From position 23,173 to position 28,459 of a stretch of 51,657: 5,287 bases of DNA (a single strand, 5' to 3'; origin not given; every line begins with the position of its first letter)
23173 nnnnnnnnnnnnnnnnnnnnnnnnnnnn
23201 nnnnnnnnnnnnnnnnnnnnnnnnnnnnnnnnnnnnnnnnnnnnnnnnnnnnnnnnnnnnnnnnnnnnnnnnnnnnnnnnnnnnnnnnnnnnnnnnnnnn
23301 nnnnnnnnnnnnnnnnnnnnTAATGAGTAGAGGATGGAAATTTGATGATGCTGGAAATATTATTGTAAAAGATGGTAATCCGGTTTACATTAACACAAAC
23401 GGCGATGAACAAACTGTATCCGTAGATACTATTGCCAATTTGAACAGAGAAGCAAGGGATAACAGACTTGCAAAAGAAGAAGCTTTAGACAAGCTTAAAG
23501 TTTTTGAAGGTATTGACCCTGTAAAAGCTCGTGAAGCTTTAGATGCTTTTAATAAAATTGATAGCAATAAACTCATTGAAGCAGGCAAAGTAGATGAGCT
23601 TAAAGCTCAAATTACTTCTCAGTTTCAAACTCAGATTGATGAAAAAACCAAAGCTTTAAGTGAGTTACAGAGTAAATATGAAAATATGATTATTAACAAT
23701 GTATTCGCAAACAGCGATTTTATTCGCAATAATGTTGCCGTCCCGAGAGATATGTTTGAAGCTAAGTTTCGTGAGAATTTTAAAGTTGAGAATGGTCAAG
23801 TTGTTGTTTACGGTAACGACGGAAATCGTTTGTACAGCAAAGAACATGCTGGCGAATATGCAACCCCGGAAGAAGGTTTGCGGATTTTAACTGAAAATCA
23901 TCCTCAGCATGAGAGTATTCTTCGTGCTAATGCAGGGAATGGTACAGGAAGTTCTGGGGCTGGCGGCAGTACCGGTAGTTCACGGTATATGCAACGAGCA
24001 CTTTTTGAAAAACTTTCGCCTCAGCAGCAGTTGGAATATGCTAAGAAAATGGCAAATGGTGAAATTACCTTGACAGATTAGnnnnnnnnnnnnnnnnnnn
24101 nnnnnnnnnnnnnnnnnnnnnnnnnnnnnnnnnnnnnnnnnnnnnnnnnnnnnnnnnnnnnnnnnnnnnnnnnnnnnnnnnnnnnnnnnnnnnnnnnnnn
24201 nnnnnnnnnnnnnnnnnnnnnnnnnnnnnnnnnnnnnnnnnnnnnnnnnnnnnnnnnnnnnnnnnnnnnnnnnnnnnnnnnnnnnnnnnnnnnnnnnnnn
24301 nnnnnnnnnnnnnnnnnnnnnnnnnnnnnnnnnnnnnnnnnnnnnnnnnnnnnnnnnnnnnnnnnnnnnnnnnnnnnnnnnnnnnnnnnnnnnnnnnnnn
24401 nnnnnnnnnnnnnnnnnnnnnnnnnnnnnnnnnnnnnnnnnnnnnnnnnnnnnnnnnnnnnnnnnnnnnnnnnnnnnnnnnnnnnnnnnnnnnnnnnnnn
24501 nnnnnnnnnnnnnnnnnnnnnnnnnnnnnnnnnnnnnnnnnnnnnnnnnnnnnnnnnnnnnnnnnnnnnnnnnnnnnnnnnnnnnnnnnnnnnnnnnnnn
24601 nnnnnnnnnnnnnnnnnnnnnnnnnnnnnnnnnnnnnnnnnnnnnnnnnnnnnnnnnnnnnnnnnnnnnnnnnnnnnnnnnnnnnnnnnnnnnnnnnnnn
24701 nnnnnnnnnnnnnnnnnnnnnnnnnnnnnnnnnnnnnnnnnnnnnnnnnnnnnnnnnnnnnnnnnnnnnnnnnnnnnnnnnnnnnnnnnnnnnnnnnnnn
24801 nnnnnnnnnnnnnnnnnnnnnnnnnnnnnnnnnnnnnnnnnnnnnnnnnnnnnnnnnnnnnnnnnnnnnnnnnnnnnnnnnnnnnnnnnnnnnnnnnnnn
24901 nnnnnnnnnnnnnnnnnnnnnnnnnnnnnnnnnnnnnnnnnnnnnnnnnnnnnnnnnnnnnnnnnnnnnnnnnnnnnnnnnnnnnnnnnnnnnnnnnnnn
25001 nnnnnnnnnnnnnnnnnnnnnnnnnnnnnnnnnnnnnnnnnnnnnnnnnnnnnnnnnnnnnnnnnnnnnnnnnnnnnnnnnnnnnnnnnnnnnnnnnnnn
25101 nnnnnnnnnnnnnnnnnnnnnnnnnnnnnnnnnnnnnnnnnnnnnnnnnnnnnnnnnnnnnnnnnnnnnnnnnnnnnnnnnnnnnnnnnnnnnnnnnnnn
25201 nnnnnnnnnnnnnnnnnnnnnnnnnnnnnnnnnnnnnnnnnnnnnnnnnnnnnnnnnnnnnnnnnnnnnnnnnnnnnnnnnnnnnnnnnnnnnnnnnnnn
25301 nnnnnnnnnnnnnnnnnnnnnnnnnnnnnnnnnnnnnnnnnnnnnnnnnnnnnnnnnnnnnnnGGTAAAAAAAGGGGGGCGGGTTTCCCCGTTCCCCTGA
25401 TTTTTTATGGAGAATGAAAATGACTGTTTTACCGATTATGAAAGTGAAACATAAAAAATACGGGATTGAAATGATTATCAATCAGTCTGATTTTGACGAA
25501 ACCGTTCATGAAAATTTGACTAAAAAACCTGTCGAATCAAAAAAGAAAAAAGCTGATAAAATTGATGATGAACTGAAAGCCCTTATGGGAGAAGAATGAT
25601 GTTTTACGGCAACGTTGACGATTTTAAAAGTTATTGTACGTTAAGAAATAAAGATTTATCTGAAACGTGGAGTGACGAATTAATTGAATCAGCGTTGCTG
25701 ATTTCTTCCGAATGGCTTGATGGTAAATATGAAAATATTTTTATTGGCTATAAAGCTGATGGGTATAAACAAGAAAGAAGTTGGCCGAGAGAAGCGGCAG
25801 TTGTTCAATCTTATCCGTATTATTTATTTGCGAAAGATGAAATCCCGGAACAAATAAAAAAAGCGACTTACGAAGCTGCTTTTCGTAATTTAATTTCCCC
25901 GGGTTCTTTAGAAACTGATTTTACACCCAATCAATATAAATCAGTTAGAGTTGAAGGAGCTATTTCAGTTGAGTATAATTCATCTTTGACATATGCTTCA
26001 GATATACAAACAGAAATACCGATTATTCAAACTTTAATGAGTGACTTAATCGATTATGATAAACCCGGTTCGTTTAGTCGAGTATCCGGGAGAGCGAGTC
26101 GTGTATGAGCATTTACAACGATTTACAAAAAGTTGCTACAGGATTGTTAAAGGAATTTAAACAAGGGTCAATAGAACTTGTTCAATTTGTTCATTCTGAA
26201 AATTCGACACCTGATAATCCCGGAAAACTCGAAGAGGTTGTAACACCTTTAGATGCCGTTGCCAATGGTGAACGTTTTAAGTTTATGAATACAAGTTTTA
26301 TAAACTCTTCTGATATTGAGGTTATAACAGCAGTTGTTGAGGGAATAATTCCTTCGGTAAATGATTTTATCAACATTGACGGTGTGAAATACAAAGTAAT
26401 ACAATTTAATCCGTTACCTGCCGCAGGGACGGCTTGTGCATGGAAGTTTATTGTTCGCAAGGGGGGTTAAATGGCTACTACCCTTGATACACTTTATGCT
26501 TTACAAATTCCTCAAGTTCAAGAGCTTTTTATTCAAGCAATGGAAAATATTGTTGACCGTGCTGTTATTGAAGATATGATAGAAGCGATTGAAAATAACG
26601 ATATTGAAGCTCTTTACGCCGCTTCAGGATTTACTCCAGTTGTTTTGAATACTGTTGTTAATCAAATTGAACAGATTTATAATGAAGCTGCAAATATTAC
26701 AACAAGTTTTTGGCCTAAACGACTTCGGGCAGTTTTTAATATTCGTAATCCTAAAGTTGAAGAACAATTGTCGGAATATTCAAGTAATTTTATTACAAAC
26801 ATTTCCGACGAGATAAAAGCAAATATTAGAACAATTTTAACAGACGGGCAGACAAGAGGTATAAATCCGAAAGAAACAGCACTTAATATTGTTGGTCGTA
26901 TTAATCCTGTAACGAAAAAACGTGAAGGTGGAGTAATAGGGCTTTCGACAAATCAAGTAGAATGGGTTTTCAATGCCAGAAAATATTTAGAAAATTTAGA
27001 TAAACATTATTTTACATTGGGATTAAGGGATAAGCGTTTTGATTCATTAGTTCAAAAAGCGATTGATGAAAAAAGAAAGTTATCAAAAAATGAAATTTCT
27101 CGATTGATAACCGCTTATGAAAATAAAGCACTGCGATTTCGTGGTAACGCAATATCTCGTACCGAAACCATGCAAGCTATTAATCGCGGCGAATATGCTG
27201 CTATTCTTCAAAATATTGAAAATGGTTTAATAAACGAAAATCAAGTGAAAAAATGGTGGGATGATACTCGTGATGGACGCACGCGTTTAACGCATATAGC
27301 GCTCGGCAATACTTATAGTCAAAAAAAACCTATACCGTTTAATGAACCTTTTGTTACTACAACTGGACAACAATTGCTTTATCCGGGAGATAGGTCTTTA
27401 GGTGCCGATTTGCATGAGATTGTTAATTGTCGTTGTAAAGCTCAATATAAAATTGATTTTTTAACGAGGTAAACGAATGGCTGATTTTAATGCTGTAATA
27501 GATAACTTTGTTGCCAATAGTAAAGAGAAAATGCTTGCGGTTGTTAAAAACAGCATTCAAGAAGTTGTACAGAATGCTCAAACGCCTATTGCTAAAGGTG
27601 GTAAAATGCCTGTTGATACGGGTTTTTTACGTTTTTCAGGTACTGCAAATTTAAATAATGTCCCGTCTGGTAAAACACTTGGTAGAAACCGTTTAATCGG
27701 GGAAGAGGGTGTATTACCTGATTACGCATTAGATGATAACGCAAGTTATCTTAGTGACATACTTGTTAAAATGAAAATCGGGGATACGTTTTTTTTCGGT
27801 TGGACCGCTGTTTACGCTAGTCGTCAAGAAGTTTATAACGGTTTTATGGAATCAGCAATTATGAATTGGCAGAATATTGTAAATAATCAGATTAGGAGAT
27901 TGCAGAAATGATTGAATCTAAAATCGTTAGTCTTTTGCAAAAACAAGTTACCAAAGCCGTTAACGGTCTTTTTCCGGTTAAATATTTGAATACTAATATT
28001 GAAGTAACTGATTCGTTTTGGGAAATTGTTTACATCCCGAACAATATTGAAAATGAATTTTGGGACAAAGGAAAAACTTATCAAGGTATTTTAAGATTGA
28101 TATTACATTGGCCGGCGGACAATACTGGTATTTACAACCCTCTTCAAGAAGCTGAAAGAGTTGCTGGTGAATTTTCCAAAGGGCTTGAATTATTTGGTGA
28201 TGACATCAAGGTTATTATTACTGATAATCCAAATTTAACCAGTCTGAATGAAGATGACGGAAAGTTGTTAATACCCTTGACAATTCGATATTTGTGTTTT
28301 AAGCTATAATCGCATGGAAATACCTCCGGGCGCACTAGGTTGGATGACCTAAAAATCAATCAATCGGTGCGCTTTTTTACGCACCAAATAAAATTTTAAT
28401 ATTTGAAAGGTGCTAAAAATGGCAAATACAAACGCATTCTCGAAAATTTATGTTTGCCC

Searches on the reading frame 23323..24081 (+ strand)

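Call 18: search_protein_families(library=phrogs, proteins=[window:23323-24081:+], max_evalue=0.001)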
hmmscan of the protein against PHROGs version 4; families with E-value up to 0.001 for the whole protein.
window:23323-24081:+ (252 aa): 2 families
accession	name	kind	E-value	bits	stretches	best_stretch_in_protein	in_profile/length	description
phrog_784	-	unknown function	3.1e-69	234.4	1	6-245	7-247/250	-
phrog_206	-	head and packaging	5e-26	93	1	32-242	39-251/263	head scaffolding protein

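Call 19: search_protein_families(library=pfam, proteins=[window:23323-24081:+], max_evalue=0.001)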
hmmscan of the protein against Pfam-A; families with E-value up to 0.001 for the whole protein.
window:23323-24081:+ (252 aa): 1 family
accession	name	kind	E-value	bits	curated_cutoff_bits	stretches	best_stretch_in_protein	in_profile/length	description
PF20356.3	DUF6651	-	2.3e-24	86.6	27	1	114-212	9-106/113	Family of unknown function (DUF6651)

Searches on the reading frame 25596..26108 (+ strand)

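Call 18: search_protein_families(library=phrogs, proteins=[window:25596-26108:+], max_evalue=0.001)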
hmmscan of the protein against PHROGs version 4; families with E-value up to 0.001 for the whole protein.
window:25596-26108:+ (170 aa): 1 family
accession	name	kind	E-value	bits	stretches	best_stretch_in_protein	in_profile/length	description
phrog_477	-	connector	7.9e-26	92.1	1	3-163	22-179/220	head-tail adaptor Ad1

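Call 19: search_protein_families(library=pfam, proteins=[window:25596-26108:+], max_evalue=0.001)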
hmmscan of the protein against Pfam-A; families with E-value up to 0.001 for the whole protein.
window:25596-26108:+ (170 aa): 1 family
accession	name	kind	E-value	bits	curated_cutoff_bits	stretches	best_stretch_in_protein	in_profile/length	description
PF20557.3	DnaT_2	-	3.6e-21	76.2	27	1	4-161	17-159/168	Putative DnaT-like ssDNA binding protein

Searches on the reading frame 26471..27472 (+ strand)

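Call 18: search_protein_families(library=phrogs, proteins=[window:26471-27472:+], max_evalue=0.001)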
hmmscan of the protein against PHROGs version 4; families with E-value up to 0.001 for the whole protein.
window:26471-27472:+ (333 aa): 9 families
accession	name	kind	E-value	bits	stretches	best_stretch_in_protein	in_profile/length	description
phrog_3517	-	head and packaging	1.4e-83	282.2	1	4-330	11-331/371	head morphogenesis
phrog_2468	-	head and packaging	9e-30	105.2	1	43-329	72-274/303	head morphogenesis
phrog_859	-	head and packaging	3.6e-12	46.6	1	11-325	69-287/807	portal protein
phrog_2662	-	head and packaging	6.2e-12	45.9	1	196-328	593-709/717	portal protein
phrog_758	-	head and packaging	1.2e-06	29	1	108-151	167-209/326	head morphogenesis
phrog_18477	-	head and packaging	3.5e-06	27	1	223-323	204-294/760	head morphogenesis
phrog_34890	-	head and packaging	2.5e-05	23.8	1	186-323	179-302/679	head morphogenesis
phrog_16493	-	head and packaging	4.9e-05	23.3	1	207-282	184-258/535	head maturation protease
phrog_595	-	head and packaging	0.00074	20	0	9-286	104-276/513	head maturation protease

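Call 19: search_protein_families(library=pfam, proteins=[window:26471-27472:+], max_evalue=0.001)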
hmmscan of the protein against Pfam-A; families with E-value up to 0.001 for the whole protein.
window:26471-27472:+ (333 aa): 1 family
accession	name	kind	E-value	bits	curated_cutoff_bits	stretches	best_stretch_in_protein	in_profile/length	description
PF04233.19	Phage_Mu_F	-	1.3e-05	26.4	29.6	1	221-324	32-111/112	Phage Mu protein F like protein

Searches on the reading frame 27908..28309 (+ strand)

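Call 18: search_protein_families(library=phrogs, proteins=[window:27908-28309:+], max_evalue=0.001)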
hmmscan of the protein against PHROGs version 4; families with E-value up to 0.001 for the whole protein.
window:27908-28309:+ (133 aa): 1 family
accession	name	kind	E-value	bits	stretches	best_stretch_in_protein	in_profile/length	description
phrog_179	-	connector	3.4e-06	27.7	1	4-131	19-149/162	tail terminator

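Call 19: search_protein_families(library=pfam, proteins=[window:27908-28309:+], max_evalue=0.001)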
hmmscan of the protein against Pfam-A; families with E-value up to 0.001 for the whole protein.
window:27908-28309:+ (133 aa): 1 family
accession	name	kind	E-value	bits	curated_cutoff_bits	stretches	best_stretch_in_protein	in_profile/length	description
PF13554.12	Phage_tail_terminator_5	-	7.6e-09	36.3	27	1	6-128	2-127/127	Phage tail terminator protein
